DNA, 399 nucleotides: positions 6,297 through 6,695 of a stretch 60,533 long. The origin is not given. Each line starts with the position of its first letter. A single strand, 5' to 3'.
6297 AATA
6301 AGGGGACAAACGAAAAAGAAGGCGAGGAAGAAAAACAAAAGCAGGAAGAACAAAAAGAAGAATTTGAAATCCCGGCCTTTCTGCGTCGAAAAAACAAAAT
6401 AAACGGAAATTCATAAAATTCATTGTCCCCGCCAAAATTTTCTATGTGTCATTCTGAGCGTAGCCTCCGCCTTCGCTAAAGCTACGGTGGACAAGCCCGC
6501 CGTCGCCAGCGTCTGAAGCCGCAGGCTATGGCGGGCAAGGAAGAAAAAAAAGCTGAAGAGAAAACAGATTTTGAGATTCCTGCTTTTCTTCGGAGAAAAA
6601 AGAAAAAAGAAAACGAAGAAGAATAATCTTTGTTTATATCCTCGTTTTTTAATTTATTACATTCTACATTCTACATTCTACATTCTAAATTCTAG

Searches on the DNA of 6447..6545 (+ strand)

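Call 70: search_dna_similar(query=window:6447-6545:+, collection=plasmids, mode=distant, max_evalue=0.01, max_rows=15)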
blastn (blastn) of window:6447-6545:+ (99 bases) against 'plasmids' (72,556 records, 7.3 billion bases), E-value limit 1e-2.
No match.

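Call 86: build_rna_model(alignment_id=A5, structure=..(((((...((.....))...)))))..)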
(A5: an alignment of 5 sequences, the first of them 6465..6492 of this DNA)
Model R1 built from alignment A5 (5 sequences, 29 columns); structure: as given.
model positions 28; base pairs 7; branch points 0; effective number of sequences 5; information 1.133 bits per position. Calibrated on 0.2 Mb of random sequence (short: E-values are rough).
structure used (alignment columns):
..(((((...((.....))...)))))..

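Call 87: search_with_rna_model(model_id=R1, source=window, filters=off, max_evalue=10, show_alignments=0)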
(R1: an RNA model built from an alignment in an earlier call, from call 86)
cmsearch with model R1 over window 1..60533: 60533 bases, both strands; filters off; matches with E-value up to 10: 21.
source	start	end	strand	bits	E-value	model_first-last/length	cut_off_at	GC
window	6465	6492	+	43.3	4.8e-07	1-28/28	no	0.61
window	18134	18161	+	40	2.3e-06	1-28/28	no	0.54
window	18194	18221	+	40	2.3e-06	1-28/28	no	0.54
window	45562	45589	+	38.7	4.5e-06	1-28/28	no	0.57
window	51534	51562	+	37.9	6.6e-06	1-28/28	no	0.62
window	51357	51384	+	28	0.00084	1-28/28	no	0.61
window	51485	51515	-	25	0.0037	1-28/28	no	0.52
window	45592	45633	+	20.6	0.032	1-28/28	no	0.76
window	51328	51358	-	19.2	0.063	1-28/28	no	0.61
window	6495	6536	+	14.9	0.53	1-28/28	no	0.76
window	37147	37176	-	14.1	0.8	1-28/28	no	0.47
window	6585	6624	-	11.8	2.4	1-28/28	no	0.28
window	40770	40802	+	11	3.6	1-28/28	no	0.45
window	51485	51515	+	10.9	3.8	1-28/28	no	0.52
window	30398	30417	+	10.9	3.8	1-28/28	no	0.5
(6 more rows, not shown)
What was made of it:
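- On Dispersed 27-nt hairpin family of this genome (CCNCC-TYCGC-loop-GCTWY-GGNGG): Unrelated background starts at E of about 0.8 (call 87).
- Unrelated background begins at about 14 bits (call 87).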

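Call 88: search_with_rna_model(model_id=R1, sources=[L001, L002, L083, L084, L085, L086, L087, L088, L089, L090, L091, L092, L093, L094, L095, L096, L097, L098, L099, L100, L101, L102, L103, L104, L105, L106, L107, L108, L109, L110, L111, L112, L113, L114, L115, L116, L117, L118, L119, L120, L121, L122, L123, L124, L125, L126, L127, L128, L129, L130, L131, L132, L133, L134, L135, L136, L137, L138, L139, L140, L141, L142, L143, L144, L145, L146, L147, L148, L149, L150, L151, L152, L153, L154, L155, L156, L157, L158, L159, L160, L161, L162], filters=default, max_evalue=1)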
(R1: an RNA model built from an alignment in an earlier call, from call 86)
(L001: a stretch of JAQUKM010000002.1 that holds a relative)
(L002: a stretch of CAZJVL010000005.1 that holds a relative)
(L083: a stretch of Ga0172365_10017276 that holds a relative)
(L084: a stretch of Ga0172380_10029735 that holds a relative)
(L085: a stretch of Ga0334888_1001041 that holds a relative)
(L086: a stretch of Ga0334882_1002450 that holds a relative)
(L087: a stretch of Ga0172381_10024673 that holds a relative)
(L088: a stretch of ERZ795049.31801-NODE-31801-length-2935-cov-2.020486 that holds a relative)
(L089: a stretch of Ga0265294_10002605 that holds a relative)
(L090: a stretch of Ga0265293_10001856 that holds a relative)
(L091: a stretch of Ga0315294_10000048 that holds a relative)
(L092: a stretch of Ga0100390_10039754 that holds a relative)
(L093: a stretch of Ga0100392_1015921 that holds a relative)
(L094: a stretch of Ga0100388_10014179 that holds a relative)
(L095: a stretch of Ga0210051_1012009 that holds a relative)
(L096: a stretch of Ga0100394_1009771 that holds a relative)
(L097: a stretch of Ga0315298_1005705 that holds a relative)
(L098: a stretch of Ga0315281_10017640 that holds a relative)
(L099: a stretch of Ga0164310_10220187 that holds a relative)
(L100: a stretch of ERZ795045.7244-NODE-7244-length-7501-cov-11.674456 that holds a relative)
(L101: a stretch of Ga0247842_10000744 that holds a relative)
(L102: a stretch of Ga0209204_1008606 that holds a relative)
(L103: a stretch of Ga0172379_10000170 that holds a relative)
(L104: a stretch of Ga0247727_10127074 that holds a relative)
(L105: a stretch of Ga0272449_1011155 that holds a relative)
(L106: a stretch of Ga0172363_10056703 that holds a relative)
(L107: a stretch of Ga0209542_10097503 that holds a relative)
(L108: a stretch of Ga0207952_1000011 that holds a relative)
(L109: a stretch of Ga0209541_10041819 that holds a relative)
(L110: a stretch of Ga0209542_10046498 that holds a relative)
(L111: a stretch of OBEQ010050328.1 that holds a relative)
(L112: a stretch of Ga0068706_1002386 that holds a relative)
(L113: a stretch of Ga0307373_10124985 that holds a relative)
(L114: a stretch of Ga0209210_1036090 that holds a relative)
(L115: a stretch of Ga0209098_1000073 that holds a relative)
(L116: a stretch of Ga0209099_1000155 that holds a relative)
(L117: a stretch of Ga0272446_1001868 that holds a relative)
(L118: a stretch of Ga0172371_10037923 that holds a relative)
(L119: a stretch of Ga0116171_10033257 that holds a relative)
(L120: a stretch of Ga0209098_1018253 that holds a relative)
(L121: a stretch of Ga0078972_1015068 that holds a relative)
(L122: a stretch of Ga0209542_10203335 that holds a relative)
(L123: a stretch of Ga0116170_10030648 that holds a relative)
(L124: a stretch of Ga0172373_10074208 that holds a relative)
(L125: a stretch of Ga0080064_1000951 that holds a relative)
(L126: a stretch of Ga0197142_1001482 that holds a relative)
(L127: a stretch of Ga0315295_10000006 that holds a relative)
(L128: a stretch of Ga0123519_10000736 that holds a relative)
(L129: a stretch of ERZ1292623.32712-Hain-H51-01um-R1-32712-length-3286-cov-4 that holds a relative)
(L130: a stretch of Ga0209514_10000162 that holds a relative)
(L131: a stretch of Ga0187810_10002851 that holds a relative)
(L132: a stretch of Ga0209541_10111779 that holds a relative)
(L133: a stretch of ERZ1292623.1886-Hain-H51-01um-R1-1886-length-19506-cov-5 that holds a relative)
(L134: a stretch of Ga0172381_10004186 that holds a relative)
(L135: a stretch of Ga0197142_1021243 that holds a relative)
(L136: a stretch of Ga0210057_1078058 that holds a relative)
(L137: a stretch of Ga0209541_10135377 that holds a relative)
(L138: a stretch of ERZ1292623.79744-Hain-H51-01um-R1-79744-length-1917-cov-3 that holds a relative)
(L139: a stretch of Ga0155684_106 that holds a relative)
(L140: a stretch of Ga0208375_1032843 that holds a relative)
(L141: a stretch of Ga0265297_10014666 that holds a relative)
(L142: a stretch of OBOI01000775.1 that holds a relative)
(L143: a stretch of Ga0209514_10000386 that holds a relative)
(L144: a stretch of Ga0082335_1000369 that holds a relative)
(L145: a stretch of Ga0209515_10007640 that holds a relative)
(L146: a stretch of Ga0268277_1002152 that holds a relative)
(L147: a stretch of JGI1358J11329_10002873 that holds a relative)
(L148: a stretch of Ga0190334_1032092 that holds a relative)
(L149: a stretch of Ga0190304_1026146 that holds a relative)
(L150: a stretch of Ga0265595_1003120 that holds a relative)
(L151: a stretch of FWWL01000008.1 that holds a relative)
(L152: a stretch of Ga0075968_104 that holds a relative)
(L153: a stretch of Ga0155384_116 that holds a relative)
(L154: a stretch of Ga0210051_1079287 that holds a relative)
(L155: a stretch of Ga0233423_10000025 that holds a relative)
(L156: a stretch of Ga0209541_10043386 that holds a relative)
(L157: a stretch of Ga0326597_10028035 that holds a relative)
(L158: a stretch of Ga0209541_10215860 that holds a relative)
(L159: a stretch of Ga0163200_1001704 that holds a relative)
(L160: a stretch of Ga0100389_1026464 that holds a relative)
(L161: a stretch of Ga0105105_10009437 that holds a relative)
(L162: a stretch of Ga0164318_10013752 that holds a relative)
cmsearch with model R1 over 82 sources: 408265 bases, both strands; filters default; matches with E-value up to 1: 9.
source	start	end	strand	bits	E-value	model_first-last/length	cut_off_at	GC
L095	2761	2789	+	37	7e-05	1-28/28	no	0.59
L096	2862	2890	+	37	7e-05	1-28/28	no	0.59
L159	512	539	+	34.3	0.00026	1-28/28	no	0.61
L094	3527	3555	+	32.3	0.00069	1-28/28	no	0.62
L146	3878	3906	+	30.7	0.0015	1-28/28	no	0.62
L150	3878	3906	+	30.7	0.0015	1-28/28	no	0.62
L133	4875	4903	-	25.8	0.017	1-28/28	no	0.66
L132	1264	1292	-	20.4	0.24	1-28/28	no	0.69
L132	1316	1350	+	17.8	0.89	1-28/28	no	0.6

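Call 89: search_with_rna_model(model_id=R1, sources=[L003, L004, L005, L006, L007, L008, L009, L010, L011, L012, L013, L014, L015, L016, L017, L018, L019, L020, L021, L022, L023, L024, L025, L026, L027, L028, L029, L030, L031, L032, L033, L034, L035, L036, L037, L038, L039, L040, L041, L042, L043, L044, L045, L046, L047, L048, L049, L050, L051, L052, L053, L054, L055, L056, L057, L058, L059, L060, L061, L062, L063, L064, L065, L066, L067, L068, L069, L070, L071, L072, L073, L074, L075, L076, L077, L078, L079, L080], filters=default, max_evalue=1)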
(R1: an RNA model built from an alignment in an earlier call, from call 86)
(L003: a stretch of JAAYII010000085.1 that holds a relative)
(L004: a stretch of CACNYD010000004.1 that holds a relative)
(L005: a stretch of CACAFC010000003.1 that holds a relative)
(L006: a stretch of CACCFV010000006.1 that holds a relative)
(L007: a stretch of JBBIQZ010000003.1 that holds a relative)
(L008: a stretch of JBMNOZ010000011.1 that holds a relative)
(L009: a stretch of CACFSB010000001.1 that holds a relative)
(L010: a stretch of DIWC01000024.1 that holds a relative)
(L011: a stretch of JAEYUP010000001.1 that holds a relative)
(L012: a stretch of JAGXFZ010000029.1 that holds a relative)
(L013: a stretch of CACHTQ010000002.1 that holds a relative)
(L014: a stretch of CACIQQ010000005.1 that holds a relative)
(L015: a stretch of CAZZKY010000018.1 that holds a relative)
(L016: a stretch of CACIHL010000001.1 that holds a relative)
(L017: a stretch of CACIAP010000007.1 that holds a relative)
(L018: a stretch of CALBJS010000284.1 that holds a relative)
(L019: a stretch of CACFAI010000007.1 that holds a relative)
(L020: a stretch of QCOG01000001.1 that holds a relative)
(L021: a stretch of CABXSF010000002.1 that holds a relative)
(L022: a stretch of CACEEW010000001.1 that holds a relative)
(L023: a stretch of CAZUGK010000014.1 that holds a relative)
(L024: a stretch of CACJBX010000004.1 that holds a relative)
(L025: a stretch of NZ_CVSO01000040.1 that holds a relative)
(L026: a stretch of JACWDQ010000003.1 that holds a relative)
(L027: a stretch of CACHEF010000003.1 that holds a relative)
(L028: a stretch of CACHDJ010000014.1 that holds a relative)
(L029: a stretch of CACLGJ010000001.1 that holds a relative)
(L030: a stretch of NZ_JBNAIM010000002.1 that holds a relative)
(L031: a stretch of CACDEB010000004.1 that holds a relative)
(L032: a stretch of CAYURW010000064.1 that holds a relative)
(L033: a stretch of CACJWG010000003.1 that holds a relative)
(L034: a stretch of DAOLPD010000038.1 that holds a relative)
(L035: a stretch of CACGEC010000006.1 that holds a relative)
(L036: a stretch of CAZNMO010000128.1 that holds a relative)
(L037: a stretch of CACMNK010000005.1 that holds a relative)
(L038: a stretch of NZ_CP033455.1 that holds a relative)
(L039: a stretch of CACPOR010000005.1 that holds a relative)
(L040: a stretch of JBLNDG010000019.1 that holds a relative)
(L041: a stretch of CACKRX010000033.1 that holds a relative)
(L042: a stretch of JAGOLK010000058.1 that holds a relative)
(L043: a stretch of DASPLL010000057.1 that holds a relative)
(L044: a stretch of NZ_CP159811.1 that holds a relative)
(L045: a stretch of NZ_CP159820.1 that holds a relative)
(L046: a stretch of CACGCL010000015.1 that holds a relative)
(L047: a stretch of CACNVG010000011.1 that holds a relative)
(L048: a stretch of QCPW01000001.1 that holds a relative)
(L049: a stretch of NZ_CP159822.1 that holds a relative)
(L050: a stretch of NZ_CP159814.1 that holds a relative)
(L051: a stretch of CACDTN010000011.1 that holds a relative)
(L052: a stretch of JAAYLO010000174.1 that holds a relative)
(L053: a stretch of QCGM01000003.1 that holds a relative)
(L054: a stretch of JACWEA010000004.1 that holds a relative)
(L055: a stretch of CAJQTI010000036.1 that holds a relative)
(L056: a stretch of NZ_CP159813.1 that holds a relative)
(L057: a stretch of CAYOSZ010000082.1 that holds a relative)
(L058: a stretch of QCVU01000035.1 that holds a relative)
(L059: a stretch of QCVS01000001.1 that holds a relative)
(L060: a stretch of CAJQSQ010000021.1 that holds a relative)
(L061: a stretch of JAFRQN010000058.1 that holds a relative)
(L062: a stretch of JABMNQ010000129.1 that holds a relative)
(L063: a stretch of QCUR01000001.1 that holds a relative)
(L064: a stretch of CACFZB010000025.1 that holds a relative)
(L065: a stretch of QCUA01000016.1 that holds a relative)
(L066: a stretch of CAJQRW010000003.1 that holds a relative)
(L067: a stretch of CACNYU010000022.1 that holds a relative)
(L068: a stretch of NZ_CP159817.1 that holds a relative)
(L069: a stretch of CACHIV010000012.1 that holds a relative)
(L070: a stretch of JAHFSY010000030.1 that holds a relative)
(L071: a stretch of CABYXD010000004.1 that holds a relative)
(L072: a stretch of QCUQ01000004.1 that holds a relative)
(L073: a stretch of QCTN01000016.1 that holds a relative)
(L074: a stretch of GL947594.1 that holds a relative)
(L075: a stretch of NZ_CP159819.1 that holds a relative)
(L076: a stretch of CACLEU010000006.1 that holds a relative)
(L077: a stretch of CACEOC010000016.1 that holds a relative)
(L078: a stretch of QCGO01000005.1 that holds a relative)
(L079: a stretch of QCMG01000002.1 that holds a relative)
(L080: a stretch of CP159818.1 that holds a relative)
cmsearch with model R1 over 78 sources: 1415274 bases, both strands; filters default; matches with E-value up to 1: 2.
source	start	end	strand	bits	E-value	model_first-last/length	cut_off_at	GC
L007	91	118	+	30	0.0076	1-28/28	no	0.46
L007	211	239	-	23.8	0.16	1-28/28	no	0.52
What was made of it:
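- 1.4 Mb of mostly non-CPR control loci gives hits in only one unclassified MAG (call 89). No hits in Pelagibacter, Prochlorococcus or Clostridia controls (call 89).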
